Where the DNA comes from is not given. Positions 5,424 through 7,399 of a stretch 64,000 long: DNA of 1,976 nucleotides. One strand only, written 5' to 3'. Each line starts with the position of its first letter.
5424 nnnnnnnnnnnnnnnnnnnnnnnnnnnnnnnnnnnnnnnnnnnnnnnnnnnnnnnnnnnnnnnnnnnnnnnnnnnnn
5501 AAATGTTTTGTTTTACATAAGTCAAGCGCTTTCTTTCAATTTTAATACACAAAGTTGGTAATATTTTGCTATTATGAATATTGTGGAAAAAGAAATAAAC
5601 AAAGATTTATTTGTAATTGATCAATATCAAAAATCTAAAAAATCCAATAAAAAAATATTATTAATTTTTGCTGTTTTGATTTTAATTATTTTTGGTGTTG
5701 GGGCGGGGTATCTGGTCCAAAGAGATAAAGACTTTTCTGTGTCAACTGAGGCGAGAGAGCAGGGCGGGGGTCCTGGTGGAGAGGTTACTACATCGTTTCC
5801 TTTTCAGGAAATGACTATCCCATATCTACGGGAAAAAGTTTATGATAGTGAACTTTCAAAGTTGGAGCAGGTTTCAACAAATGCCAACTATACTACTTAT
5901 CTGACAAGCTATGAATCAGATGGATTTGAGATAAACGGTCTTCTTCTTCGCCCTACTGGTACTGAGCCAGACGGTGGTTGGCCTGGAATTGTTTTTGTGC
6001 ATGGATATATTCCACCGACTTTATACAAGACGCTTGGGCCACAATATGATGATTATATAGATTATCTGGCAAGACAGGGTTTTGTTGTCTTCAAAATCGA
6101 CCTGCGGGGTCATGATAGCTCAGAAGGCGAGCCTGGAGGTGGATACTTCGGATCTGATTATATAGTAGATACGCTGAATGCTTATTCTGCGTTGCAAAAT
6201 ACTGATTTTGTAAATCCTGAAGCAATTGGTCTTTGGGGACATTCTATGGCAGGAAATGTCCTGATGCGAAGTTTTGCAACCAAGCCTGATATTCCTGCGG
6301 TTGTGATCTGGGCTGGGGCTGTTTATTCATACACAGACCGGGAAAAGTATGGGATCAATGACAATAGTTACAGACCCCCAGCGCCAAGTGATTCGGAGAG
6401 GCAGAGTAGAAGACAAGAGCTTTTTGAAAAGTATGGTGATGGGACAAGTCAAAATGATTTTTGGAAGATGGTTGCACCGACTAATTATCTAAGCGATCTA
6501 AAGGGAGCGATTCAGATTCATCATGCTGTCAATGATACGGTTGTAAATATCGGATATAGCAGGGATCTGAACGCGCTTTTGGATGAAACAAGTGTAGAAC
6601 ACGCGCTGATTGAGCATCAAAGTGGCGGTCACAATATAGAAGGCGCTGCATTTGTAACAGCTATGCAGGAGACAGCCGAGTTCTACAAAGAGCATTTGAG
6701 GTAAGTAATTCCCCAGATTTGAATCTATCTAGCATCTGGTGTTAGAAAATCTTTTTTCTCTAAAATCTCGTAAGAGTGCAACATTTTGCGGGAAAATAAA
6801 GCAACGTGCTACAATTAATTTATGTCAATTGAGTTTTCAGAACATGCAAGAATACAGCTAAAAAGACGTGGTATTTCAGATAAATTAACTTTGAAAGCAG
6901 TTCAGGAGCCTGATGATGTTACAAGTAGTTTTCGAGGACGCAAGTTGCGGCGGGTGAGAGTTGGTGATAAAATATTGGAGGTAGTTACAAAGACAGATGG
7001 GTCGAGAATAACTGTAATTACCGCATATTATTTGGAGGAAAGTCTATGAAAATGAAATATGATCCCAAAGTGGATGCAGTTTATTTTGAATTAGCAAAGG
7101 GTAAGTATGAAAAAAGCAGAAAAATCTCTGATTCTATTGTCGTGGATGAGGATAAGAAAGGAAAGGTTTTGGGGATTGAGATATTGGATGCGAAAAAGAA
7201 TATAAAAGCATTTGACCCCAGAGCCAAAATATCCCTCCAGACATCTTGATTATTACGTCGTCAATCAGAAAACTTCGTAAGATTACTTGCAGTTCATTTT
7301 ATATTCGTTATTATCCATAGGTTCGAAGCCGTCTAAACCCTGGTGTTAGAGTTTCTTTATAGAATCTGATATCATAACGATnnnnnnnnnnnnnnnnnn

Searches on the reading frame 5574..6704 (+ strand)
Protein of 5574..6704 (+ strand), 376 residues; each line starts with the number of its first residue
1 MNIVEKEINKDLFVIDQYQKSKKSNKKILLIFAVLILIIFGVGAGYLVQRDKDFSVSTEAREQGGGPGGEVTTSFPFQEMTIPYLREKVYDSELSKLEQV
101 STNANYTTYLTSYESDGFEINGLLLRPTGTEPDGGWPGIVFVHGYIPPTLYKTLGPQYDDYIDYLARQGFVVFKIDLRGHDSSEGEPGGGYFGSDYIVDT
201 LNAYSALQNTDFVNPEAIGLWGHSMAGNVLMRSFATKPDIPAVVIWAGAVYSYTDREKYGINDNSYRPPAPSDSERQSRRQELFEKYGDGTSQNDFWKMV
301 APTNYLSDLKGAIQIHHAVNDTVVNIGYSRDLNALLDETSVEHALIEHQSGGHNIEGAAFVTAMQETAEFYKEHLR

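Call 11: search_protein_families(library=pfam, proteins=[window:5574-6704:+], max_evalue=0.01)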
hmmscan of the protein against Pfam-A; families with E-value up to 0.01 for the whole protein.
window:5574-6704:+ (376 aa): 8 families
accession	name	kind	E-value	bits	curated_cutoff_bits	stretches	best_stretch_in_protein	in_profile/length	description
PF12146.15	Hydrolase_4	-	5.3e-11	42.7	27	1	157-251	19-112/239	Serine aminopeptidase, S33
PF00561.26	Abhydrolase_1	-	8.6e-09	35.9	25.8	1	139-247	3-101/245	alpha/beta hydrolase fold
PF00326.27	Peptidase_S9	-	1e-07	32.1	22.6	1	158-375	3-210/213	Prolyl oligopeptidase family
PF12697.13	Abhydrolase_6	-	3.5e-07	31.5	26.3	1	139-281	1-118/217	Alpha/beta hydrolase family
PF02129.25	Peptidase_S15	-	7.1e-07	29.6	23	1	116-253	1-133/262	X-Pro dipeptidyl-peptidase (S15 family)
PF20434.5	BD-FAE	-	0.00098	19.1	26.8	1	259-335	140-214/215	BD-FAE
PF08840.17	BAAT_C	-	0.002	18.7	20.9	1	202-357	8-162/210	BAAT / Acyl-CoA thioester hydrolase C terminal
PF01738.24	DLH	-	0.0024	17.9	21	0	158-353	30-186/217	Dienelactone hydrolase family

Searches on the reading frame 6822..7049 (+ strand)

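Call 11: search_protein_families(library=pfam, proteins=[window:6822-7049:+], max_evalue=0.01)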
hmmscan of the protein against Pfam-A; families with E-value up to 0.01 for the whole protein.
window:6822-7049:+ (75 aa): 1 family
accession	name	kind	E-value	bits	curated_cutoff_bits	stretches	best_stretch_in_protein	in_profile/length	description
PF14076.12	DUF4258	-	2.8e-07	31.2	25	1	5-69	1-70/71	Domain of unknown function (DUF4258)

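Call 101: search_protein_families(library=padloc, proteins=[window:6822-7049:+], max_evalue=0.01)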
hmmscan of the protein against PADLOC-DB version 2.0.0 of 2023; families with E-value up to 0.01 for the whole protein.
window:6822-7049:+ (75 aa): 0 families

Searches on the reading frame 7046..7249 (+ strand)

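Call 11: search_protein_families(library=pfam, proteins=[window:7046-7249:+], max_evalue=0.01)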
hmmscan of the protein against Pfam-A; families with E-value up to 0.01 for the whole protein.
window:7046-7249:+ (67 aa): 1 family
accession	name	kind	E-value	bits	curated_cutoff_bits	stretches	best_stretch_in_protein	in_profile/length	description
PF10049.14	DUF2283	-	2.8e-16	59.8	23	1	2-50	1-49/49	Protein of unknown function (DUF2283)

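Call 101: search_protein_families(library=padloc, proteins=[window:7046-7249:+], max_evalue=0.01)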
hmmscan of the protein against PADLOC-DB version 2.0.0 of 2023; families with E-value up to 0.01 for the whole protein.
window:7046-7249:+ (67 aa): 0 families
